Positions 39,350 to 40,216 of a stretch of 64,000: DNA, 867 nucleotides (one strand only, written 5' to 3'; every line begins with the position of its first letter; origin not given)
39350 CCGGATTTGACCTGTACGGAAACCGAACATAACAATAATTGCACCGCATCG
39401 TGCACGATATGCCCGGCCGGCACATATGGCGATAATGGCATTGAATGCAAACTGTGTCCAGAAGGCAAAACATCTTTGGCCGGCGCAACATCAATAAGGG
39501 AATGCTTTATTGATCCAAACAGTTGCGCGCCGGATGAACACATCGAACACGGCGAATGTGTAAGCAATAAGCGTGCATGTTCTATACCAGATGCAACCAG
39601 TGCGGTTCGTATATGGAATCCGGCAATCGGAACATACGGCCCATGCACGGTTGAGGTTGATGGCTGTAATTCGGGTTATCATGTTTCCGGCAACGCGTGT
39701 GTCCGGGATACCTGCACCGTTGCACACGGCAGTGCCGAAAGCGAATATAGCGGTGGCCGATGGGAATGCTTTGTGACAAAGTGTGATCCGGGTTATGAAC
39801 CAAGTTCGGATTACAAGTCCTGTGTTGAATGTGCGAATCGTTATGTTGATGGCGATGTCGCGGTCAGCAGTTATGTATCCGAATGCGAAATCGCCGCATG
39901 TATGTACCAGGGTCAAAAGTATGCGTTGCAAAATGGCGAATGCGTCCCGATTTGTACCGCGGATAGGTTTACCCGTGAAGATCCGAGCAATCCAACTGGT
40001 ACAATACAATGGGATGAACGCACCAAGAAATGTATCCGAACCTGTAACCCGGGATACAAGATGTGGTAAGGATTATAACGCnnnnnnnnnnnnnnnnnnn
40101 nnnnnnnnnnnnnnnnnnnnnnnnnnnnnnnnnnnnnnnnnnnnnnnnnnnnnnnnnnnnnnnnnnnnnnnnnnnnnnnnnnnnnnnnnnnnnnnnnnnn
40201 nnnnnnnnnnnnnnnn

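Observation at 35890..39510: Ephrin-receptor-like (GCC2_GCC3-type) cysteine modules inside the giant protein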

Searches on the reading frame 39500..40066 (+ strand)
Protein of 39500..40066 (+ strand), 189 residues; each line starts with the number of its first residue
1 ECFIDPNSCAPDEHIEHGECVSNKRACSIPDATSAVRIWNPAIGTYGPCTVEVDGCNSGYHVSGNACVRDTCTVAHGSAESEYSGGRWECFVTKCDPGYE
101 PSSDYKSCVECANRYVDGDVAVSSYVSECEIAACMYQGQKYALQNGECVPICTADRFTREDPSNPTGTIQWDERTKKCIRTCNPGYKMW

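Call 8: search_protein_families(library=pfam, proteins=[window:39500-40066:+], max_evalue=10)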
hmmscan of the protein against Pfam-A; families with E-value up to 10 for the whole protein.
seq(189 aa): 2 families
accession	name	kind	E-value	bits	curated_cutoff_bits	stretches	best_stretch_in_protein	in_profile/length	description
PF12662.13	cEGF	-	0.00017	21.8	26.6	1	95-109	6-20/24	Complement Clr-like EGF-like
PF21671.2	CPL1-like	-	0.0044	17.5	27.4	1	72-109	25-60/60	Protein CPL1-like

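Call 19: search_protein_families(library=ncbifam, proteins=[window:39500-40066:+], max_evalue=1)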
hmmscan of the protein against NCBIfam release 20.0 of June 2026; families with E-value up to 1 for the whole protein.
seq(189 aa): 0 families

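Call 63: search_solved_structures(query=A5, max_evalue=1)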
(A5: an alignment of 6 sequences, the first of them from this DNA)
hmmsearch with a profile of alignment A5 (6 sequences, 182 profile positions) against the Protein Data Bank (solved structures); distinct sequences matched with E-value up to 1: 0.

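Call 69: predict_structure(alignment_id=A5)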
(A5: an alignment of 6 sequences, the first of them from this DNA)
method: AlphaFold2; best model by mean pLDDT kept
length: 181 residues; sequences in the alignment: 6
mean_pLDDT: 69.0   pTM: 0.36
mean pLDDT of the five models: 69.0, 65.9, 64.8, 64.0, 63.1
residues with pLDDT >= 90: 28; 70-90: 68; 50-70: 45; < 50: 40
segments of 3 or more residues with pLDDT < 50: 105-125, 127-132, 146-155
pLDDT, mean of each block of 10 residues (from residue 1): 90 93 90 91 83 78 75 73 74 76 51 39 45 51 49 54 64 70 49
secondary structure, 60 per line:
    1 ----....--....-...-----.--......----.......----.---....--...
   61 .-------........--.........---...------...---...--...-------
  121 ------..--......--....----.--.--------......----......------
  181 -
elements in order: E5-8 E11-14 E16-18 E27-32 E37-43 E52-55 E58-61 E69-76 E79-87 E91-93 E100-102 E106-108 E111-113 E131-136 E139-142 E159-164 E169-174

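Call 72: fold_search(model_id=the predicted structure, library=pdb)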
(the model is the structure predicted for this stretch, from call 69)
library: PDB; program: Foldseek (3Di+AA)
matches with E <= 10: 229; with E <= 0.001: 1
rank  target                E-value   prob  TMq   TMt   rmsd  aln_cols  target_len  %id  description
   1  6phf_E                7.4e-04  0.97  0.21  0.21  21.4       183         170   16  Pfs25 in complex with the human transmission blocking antibody 2587 (released 2019-10-02)
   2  8ezl_A                2.6e-03  0.91  0.21  0.22  21.3       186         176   16  Pfs25 in complex with transmission-reducing antibody AS01-50 (released 2023-08-16)
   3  1z1y_A                2.6e-03  0.87  0.20  0.20  21.5       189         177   17  Crystal structure of Methylated Pvs25, an ookinete protein from Plasmodium vivax (released 2005-12-06)
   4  1z1y_B                5.3e-03  0.80  0.20  0.21  21.3       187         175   17  Crystal structure of Methylated Pvs25, an ookinete protein from Plasmodium vivax (released 2005-12-06)
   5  6b08_A                1.1e-02  0.72  0.20  0.21  21.6       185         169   17  Crystal structure of Pfs25 in complex with the transmission blocking antibody 1276 (released 2017-11-15)
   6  6phd_C                1.2e-02  0.84  0.23  0.24  18.4       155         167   17  Pfs25 in complex with the human transmission blocking antibody 2586 (released 2019-10-02)
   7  6phc_E                1.6e-02  0.72  0.20  0.22  19.1       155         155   16  Pfs25 in complex with the human transmission blocking antibody 2544 (released 2019-10-02)
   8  6b0h_I                2.0e-02  0.90  0.23  0.25  15.5       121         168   19  Crystal structure of Pfs25 in complex with the transmission blocking antibody 1262 (released 2017-11-15)
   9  8ezm_A                2.2e-02  0.69  0.21  0.23  19.0       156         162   16  Pfs25 in complex with transmission-reducing antibody AS01-63 (released 2023-08-16)
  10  6phb_I                2.3e-02  0.69  0.20  0.21  18.1       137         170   20  Pfs25 in complex with the human transmission blocking antibody 2530 (released 2019-10-02)
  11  6b0h_J                2.6e-02  0.85  0.24  0.26  15.4       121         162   18  Crystal structure of Pfs25 in complex with the transmission blocking antibody 1262 (released 2017-11-15)
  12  6phb_E                2.6e-02  0.75  0.21  0.21  17.7       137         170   20  Pfs25 in complex with the human transmission blocking antibody 2530 (released 2019-10-02)
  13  6azz_D                3.0e-02  0.77  0.21  0.22  17.6       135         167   18  Crystal structure of Pfs25 in complex with the transmission blocking antibody 1190 (released 2017-11-08)
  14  1z3g_A                3.0e-02  0.57  0.21  0.21  18.7       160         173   19  Crystal structure of complex between Pvs25 and Fab fragment of malaria transmission blocking antibody 2A8 (released 2005-12-06)
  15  6phc_I                4.0e-02  0.63  0.20  0.23  19.4       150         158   15  Pfs25 in complex with the human transmission blocking antibody 2544 (released 2019-10-02)
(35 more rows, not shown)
